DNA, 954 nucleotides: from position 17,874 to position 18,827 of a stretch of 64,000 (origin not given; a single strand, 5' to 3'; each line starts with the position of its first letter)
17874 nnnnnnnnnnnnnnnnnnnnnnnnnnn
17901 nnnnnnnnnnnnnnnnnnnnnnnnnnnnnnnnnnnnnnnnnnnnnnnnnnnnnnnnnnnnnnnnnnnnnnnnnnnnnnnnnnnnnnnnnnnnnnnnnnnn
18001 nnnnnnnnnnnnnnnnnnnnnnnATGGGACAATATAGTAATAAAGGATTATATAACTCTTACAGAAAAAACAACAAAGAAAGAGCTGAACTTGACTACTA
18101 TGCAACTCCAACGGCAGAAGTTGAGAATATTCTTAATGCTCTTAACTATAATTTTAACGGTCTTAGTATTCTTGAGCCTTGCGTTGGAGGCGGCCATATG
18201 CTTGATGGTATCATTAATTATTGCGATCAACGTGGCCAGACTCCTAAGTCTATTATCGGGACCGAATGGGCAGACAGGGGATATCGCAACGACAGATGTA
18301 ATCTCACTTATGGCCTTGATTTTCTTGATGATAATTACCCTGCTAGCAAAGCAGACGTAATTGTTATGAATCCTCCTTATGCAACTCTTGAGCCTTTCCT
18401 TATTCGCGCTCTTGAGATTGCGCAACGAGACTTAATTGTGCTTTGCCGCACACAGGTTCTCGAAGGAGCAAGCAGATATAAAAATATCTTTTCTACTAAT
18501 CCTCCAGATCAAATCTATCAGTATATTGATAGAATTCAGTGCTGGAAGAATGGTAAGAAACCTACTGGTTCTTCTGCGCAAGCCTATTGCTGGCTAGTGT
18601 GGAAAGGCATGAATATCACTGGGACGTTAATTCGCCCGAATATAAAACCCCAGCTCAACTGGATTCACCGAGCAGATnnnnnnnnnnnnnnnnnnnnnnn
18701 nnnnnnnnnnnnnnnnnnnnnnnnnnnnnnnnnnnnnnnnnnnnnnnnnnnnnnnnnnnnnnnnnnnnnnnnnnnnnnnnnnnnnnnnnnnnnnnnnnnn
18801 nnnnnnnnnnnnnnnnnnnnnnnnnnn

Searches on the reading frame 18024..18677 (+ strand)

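Call 61: search_protein_families(library=phrogs, max_evalue=0.00001, proteins=[window:18024-18677:+])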
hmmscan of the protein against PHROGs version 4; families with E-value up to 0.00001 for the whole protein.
seq(218 aa): 4 families
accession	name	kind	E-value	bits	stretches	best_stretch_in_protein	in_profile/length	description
phrog_799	-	other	5.2e-42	145.6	1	12-196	201-367/458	DNA methyltransferase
phrog_9133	-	unknown function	3.3e-08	32.8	1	20-131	731-842/1259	-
phrog_32703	-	unknown function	2.9e-07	30.6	1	22-148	8-130/480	-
phrog_11358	-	unknown function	4.1e-06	24.9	1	22-120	1845-1936/3431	-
